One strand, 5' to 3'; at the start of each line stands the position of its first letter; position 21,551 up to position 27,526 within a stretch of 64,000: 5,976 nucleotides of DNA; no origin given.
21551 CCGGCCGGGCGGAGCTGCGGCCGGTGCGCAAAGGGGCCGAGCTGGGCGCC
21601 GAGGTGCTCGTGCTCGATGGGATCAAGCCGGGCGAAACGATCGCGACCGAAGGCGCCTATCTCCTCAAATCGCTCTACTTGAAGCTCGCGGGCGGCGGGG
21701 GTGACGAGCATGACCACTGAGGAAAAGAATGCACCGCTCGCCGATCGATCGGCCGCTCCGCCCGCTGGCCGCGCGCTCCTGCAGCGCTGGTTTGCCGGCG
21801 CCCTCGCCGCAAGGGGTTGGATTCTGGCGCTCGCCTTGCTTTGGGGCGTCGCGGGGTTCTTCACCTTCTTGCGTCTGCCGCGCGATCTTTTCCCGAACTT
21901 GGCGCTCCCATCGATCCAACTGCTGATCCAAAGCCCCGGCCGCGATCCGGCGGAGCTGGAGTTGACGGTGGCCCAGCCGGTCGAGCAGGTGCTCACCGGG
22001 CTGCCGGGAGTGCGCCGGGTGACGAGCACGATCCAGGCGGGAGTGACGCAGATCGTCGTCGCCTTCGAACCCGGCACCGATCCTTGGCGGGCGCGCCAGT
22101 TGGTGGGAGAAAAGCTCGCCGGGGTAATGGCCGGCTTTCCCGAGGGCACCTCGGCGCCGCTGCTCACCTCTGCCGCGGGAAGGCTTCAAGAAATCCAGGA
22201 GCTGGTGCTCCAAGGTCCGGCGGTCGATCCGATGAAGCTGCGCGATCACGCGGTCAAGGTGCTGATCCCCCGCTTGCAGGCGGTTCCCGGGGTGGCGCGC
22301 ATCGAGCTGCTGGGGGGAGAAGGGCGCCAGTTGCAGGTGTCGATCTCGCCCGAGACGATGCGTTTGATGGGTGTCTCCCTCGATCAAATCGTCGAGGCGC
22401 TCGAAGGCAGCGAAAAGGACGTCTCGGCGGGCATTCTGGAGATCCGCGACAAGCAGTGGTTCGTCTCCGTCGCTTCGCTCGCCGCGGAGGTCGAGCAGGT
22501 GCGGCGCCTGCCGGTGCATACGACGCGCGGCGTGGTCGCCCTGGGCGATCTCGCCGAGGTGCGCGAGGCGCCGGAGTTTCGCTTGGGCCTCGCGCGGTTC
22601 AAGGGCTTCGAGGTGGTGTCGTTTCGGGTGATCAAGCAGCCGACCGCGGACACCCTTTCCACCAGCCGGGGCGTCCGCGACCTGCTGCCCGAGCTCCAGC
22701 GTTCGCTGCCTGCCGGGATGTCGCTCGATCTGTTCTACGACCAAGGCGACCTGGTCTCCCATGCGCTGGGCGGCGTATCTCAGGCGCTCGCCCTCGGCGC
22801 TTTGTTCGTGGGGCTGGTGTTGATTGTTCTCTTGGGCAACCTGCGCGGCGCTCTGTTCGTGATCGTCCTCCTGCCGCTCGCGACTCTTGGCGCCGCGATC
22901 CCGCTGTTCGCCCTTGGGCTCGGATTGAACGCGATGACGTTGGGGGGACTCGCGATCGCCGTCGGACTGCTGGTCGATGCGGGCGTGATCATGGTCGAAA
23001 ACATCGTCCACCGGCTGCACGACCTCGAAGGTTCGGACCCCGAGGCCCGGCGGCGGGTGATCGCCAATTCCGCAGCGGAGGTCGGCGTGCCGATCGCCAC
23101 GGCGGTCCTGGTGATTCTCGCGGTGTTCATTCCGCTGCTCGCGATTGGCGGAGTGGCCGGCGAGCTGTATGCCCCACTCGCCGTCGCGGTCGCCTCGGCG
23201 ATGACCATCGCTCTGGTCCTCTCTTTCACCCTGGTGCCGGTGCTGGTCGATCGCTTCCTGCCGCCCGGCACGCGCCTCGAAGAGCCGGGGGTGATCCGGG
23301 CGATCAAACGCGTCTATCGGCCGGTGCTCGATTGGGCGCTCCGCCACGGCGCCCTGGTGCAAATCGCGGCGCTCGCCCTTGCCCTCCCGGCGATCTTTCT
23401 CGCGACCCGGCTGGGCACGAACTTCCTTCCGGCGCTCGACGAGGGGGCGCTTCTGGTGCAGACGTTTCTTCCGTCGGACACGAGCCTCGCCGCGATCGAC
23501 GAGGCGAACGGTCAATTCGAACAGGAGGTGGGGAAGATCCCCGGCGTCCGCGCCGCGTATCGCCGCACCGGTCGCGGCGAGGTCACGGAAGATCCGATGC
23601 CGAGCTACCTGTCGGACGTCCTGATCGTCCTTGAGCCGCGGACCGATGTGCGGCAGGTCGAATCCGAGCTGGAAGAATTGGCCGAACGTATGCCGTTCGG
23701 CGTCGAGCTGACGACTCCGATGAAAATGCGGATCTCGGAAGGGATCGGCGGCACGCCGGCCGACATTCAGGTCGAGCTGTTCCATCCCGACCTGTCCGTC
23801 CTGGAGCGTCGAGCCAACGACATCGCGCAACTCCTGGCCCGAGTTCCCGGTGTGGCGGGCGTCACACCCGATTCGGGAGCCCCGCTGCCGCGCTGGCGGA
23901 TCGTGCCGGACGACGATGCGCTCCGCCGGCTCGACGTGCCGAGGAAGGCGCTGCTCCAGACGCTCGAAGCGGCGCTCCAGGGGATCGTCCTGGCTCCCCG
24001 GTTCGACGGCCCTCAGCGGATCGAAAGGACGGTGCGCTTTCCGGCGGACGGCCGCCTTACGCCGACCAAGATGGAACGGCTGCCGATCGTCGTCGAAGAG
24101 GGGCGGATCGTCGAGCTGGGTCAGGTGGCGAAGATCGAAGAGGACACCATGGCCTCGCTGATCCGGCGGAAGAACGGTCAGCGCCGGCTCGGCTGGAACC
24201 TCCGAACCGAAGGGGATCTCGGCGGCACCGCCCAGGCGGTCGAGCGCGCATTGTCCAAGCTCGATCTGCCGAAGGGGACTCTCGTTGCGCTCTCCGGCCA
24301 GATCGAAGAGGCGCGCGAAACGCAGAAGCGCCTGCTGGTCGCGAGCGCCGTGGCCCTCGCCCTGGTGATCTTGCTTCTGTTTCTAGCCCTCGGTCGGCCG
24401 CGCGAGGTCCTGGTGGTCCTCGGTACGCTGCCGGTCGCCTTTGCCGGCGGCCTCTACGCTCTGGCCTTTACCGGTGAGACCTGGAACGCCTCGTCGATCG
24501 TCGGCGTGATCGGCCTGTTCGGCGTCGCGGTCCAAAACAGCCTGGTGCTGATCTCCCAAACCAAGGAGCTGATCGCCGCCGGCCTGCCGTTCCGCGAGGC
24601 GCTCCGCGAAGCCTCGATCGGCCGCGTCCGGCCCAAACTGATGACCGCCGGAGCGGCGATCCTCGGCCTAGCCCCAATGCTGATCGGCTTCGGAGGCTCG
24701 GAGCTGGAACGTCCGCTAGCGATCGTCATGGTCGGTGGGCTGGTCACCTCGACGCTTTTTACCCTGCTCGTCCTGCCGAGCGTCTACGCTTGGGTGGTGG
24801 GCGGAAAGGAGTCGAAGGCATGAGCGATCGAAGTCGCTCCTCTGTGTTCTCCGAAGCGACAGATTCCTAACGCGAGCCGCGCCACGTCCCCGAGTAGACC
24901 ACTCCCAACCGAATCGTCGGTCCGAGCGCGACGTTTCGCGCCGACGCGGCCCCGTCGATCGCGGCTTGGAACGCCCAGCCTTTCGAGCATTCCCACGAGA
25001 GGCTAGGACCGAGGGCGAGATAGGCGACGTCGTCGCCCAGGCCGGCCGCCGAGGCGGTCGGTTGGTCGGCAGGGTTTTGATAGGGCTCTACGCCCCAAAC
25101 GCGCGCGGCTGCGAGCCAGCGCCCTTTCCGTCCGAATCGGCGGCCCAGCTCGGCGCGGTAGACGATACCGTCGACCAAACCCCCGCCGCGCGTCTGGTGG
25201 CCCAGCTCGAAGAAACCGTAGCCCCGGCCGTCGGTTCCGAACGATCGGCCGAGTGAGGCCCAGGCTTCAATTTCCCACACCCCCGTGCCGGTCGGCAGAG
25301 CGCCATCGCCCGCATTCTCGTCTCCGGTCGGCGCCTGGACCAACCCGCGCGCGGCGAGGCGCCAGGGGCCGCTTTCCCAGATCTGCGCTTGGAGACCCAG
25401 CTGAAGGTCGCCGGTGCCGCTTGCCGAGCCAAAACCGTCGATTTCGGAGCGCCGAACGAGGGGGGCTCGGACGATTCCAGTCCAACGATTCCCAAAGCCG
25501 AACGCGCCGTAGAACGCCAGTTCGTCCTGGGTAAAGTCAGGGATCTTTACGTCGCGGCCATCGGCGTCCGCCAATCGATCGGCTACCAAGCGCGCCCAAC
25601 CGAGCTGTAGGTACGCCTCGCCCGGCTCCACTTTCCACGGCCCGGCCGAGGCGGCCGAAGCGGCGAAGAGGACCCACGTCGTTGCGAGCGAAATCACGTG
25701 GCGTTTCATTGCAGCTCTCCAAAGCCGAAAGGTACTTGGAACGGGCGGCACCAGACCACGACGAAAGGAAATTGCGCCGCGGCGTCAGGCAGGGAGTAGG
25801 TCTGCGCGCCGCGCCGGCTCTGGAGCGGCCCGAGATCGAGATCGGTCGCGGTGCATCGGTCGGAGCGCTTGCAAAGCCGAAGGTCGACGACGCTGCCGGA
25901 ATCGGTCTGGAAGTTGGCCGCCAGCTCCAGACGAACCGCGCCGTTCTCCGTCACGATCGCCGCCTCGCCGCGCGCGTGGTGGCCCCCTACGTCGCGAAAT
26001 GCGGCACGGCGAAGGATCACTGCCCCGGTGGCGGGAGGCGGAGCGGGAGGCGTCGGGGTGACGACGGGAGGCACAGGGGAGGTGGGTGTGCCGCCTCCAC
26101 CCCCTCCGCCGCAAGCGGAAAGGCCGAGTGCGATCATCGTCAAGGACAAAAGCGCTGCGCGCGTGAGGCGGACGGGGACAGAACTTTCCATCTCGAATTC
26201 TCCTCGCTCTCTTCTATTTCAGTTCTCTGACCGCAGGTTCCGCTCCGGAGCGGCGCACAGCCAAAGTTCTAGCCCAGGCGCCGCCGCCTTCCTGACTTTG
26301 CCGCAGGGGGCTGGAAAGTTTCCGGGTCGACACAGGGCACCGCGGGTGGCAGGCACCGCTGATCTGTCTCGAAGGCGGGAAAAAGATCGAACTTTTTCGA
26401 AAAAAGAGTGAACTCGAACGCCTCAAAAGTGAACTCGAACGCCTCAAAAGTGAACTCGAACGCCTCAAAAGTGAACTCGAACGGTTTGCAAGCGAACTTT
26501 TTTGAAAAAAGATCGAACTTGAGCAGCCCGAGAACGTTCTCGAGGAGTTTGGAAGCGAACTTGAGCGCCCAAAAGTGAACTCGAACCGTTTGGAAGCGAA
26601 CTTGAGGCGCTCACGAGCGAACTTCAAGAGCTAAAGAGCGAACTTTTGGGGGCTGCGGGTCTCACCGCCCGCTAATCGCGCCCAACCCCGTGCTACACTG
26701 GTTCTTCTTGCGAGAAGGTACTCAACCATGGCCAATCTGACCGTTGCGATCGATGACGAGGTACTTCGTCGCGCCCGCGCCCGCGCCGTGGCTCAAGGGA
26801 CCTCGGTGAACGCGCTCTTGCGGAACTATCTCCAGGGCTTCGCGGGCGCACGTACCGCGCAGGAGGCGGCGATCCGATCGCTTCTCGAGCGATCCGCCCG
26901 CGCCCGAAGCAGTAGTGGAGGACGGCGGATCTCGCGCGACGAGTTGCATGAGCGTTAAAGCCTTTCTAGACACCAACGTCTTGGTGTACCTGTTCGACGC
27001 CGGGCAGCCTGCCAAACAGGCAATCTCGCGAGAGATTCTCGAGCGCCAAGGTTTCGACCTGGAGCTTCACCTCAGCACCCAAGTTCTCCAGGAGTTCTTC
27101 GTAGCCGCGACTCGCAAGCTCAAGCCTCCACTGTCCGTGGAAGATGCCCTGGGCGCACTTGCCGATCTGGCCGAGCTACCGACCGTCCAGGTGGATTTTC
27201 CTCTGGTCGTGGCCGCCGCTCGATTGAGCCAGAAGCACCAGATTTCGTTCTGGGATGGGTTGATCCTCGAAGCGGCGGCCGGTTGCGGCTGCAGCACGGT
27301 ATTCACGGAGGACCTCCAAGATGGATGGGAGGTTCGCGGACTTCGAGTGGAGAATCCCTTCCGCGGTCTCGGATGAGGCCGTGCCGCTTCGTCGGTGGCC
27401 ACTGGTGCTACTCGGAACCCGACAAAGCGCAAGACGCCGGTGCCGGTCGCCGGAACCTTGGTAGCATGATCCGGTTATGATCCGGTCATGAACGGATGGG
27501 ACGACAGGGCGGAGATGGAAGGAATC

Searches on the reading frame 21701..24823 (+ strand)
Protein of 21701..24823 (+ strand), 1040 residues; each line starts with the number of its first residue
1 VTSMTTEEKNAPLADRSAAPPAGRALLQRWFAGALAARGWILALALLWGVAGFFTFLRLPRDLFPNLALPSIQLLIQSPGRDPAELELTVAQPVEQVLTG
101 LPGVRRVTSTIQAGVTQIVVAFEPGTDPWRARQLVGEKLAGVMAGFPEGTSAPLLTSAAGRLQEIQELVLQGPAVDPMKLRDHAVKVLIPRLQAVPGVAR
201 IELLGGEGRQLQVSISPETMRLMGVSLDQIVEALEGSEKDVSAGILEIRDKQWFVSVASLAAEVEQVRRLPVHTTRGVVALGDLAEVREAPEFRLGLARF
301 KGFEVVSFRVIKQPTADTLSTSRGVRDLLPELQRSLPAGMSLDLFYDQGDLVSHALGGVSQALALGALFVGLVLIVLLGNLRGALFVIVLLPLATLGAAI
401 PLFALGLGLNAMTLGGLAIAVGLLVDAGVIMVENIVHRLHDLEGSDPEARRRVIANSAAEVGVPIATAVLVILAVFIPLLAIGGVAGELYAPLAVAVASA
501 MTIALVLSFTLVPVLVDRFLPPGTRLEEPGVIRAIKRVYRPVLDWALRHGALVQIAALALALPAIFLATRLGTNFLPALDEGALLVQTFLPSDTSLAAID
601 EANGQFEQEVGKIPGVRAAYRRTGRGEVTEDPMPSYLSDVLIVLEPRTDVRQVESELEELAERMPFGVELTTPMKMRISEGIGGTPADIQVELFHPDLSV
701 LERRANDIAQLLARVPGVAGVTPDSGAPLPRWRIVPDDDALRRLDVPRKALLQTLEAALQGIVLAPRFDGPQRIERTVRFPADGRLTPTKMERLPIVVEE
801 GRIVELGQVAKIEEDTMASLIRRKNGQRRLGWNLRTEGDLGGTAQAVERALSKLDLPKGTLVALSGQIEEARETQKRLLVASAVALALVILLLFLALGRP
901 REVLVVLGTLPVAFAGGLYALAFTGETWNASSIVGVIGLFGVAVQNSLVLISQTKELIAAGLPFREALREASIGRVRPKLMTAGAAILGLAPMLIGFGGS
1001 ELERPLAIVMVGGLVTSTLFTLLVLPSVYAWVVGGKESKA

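Call 73: search_protein_families(library=pfam, proteins=[window:21701-24823:+], max_evalue=0.001)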
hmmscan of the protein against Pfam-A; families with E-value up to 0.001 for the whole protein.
window:21701-24823:+ (1040 aa): 1 family
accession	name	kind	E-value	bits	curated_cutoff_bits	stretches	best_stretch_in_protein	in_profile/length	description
PF00873.25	ACR_tran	-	8.3e-212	706.2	28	1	41-1031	12-1019/1021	AcrB/AcrD/AcrF family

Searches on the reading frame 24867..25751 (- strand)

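Call 73: search_protein_families(library=pfam, proteins=[window:24867-25751:-], max_evalue=0.001)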
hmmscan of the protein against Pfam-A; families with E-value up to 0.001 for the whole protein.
window:24867-25751:- (294 aa): 1 family
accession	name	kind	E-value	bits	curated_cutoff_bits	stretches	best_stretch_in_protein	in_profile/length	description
PF13557.12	Phenol_MetA_deg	-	1.8e-08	35.2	22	1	83-162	28-120/242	Putative MetA-pathway of phenol degradation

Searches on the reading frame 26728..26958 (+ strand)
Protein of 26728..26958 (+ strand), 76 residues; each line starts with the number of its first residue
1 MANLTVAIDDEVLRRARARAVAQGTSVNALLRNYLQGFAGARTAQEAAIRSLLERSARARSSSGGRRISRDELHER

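Call 73: search_protein_families(library=pfam, proteins=[window:26728-26958:+], max_evalue=0.001)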
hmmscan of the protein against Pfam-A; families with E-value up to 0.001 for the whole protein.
window:26728-26958:+ (76 aa): 2 families
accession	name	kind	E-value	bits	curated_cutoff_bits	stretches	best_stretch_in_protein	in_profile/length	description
PF19891.5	DUF6364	-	2.6e-05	25.1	27.3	1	4-55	5-48/70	Family of unknown function (DUF6364)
PF22513.2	FitA-like_RHH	-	3.4e-05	24.1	27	1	8-36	8-36/39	Antitoxin FitA-like, ribbon-helix-helix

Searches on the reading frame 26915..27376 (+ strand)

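Call 73: search_protein_families(library=pfam, proteins=[window:26915-27376:+], max_evalue=0.001)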
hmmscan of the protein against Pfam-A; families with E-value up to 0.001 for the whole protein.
window:26915-27376:+ (153 aa): 1 family
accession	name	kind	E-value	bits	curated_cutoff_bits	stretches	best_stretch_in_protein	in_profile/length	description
PF01850.27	PIN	-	2.6e-13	51.1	23.6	1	17-133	2-111/120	PIN domain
